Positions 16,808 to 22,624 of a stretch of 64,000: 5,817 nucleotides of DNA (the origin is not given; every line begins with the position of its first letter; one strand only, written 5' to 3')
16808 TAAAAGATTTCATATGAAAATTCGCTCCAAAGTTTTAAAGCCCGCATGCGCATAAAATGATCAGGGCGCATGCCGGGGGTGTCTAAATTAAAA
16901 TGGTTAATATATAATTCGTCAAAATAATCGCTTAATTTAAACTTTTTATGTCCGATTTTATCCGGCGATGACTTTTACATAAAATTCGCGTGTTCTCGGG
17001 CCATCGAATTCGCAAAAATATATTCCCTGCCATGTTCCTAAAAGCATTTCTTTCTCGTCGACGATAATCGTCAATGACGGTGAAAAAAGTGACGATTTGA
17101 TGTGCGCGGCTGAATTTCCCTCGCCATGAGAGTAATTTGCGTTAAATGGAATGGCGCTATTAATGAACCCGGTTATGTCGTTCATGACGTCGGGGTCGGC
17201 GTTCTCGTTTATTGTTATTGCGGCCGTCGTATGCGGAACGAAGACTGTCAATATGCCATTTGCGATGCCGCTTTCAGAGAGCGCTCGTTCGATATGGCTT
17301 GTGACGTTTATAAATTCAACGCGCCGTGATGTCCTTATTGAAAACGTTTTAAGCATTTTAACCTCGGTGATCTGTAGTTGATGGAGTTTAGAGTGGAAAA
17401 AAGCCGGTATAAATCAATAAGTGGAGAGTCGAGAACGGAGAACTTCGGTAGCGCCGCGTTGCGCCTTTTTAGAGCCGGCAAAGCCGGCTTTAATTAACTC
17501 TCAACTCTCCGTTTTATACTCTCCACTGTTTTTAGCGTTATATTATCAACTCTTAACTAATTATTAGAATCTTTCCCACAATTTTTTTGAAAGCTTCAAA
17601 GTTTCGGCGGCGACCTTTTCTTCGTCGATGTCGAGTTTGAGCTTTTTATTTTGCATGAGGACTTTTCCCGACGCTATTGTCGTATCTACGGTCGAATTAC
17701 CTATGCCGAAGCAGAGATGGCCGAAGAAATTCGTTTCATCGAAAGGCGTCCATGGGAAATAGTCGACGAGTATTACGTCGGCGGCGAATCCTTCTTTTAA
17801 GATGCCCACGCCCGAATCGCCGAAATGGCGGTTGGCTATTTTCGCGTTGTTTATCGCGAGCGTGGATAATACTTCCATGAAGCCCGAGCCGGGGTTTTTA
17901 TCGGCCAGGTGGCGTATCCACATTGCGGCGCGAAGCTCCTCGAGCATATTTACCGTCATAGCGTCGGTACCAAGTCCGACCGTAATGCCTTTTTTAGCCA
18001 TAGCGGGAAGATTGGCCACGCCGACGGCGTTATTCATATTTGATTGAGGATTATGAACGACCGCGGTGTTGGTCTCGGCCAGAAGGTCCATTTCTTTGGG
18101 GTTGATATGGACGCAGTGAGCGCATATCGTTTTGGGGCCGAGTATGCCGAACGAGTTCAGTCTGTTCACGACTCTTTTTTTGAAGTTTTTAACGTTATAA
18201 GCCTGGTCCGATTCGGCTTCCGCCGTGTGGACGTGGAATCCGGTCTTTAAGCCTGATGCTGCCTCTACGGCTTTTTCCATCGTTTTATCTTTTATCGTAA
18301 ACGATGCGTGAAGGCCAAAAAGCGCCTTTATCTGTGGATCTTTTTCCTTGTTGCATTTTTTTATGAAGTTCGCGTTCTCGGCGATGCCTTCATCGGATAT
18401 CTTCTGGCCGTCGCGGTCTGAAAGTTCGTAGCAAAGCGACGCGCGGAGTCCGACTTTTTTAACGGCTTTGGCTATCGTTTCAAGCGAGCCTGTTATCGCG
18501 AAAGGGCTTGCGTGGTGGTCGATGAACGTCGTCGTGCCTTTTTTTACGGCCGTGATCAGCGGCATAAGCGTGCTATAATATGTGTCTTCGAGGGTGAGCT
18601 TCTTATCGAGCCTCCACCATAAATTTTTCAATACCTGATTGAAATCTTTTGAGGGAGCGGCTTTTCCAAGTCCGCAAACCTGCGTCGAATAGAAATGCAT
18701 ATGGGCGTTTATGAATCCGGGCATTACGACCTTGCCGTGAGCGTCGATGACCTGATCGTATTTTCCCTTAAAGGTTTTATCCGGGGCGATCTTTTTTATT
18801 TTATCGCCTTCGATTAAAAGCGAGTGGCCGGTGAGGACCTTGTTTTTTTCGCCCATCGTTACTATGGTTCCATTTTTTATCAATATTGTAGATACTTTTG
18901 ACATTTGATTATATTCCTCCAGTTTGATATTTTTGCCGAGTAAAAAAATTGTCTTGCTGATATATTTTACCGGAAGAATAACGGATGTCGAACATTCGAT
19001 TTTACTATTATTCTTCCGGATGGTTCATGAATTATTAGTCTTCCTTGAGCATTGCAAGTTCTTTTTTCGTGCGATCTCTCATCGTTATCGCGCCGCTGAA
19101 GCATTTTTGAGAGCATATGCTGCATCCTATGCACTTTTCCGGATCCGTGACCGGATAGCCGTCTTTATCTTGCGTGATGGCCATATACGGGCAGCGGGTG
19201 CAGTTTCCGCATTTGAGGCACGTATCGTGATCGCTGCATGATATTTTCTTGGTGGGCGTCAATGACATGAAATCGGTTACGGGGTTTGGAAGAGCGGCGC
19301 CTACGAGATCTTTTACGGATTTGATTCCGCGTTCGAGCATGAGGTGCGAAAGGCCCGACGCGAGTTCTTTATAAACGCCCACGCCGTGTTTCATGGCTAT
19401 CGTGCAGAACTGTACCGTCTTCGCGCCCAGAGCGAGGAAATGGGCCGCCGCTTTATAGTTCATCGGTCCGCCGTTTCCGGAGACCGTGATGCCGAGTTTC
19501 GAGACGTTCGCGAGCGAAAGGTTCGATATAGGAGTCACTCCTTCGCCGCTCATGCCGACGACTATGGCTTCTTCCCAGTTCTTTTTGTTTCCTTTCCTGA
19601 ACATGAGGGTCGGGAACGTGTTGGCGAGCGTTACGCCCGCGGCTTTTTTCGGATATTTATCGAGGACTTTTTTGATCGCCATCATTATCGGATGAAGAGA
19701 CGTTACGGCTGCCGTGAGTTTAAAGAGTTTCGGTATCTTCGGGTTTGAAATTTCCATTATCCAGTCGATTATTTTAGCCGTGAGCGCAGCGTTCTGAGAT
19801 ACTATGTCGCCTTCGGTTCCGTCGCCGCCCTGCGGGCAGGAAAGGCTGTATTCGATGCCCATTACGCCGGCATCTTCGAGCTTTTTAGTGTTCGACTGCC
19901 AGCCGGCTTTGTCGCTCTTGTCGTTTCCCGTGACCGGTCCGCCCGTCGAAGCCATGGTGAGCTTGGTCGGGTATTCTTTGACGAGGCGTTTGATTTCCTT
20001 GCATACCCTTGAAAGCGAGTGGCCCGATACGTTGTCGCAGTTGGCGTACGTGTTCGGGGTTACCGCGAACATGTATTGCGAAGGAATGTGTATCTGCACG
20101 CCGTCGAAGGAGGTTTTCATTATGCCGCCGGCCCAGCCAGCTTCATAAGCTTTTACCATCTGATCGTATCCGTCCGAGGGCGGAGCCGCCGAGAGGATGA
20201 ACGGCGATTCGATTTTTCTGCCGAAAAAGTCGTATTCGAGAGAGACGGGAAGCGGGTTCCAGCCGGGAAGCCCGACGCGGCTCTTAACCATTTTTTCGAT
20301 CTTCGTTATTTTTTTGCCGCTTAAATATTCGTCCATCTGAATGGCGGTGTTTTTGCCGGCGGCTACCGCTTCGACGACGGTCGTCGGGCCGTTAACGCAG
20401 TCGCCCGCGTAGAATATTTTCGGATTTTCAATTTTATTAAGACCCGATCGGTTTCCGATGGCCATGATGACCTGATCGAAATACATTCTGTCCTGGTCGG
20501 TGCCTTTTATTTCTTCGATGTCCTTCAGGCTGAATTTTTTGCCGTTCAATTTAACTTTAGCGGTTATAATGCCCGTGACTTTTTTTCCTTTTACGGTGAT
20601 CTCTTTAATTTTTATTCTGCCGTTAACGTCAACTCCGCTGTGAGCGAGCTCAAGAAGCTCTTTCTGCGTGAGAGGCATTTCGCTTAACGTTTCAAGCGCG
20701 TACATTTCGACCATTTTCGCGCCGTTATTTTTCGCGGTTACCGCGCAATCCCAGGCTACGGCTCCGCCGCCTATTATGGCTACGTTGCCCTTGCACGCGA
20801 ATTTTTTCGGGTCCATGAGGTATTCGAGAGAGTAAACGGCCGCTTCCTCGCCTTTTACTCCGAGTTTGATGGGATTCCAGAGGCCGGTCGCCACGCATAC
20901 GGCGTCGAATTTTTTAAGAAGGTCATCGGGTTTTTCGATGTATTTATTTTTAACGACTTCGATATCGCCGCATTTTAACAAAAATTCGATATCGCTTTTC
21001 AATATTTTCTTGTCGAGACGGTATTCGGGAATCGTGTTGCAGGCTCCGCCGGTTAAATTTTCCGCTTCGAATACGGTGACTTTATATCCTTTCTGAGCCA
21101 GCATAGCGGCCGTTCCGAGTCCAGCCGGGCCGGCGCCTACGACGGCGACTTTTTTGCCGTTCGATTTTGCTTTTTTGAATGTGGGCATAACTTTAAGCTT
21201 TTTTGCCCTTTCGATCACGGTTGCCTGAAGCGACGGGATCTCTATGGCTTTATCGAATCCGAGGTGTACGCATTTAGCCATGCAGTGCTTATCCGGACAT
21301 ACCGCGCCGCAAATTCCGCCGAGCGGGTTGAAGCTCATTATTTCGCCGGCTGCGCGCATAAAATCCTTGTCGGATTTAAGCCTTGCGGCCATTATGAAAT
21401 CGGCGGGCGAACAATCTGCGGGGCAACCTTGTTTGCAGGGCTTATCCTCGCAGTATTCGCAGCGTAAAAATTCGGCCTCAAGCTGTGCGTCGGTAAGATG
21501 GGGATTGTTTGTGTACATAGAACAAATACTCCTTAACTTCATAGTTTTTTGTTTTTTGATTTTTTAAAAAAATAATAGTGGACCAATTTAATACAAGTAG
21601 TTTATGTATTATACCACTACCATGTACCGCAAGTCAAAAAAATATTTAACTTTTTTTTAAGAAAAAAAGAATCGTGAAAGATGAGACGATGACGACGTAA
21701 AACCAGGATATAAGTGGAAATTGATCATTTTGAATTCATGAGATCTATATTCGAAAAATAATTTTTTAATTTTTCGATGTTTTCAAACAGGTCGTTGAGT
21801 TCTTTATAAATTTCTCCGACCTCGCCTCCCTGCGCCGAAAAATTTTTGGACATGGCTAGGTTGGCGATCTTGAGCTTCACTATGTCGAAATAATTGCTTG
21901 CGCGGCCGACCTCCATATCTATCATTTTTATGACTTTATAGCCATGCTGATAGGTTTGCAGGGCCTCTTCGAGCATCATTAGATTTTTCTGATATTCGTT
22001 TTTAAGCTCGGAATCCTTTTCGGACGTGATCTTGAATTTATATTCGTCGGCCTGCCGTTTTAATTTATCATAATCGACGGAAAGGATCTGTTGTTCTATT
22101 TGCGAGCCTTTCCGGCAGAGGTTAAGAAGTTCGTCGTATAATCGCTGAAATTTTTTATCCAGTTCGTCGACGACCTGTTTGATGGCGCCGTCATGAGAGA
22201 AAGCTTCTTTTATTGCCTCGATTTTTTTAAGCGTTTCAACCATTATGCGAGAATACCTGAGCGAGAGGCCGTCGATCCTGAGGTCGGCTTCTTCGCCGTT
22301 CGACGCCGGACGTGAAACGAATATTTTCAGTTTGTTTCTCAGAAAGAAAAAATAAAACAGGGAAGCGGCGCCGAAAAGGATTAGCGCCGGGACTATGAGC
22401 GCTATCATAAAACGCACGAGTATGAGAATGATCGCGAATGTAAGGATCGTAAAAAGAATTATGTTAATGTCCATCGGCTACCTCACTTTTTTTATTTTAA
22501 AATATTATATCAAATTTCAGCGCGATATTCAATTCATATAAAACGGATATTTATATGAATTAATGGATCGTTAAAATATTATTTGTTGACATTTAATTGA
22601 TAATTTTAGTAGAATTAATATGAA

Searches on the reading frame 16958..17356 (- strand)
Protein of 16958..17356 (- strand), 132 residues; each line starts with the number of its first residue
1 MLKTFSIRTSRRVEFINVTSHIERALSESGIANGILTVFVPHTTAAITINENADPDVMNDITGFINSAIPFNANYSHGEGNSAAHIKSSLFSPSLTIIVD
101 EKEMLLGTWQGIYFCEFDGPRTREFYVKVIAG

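Call 4: search_protein_families(library=ncbifam, proteins=[window:16958-17356:-])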
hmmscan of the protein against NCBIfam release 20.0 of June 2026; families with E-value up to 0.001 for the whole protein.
window:16958-17356:- (132 aa): 1 family
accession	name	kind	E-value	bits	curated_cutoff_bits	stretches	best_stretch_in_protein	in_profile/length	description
TIGR00149.1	TIGR00149_YjbQ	hypoth_equivalog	8.7e-49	164.6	67.75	1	4-130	2-130/132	secondary thiamine-phosphate synthase enzyme YjbQ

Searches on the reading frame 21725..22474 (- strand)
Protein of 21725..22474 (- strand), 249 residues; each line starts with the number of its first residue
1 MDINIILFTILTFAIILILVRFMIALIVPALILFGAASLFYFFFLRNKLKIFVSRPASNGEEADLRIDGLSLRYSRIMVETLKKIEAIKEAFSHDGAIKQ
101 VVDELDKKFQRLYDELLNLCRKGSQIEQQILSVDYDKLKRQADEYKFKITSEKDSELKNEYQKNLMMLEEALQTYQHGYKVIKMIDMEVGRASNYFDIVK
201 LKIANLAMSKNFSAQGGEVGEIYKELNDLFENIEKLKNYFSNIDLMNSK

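Call 8: search_protein_families(library=pfam, proteins=[window:21725-22474:-])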
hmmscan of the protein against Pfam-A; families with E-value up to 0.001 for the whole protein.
window:21725-22474:- (249 aa): 0 families

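Call 60: search_protein_families(library=pfam, proteins=[window:21725-22474:-], max_evalue=10)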
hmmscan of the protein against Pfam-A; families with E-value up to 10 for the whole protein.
window:21725-22474:- (249 aa): 5 families
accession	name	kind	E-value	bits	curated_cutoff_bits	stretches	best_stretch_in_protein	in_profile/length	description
PF15237.11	PTRF_SDPR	-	0.0034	17.5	30.5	1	72-158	168-247/250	PTRF/SDPR family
PF06009.19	Laminin_II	-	0.055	13.9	33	1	167-240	4-82/138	Laminin Domain II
PF20421.4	DHR-2_Lobe_C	-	0.13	12.7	26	1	86-141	33-88/103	DHR-2, Lobe C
PF10046.14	BLOC1_2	-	1.1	10.1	33.4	1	200-247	24-71/96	Biogenesis of lysosome-related organelles complex-1 subunit 2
PF10303.14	DUF2408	-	2.5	9.1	25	0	97-119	93-113/130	Protein of unknown function (DUF2408)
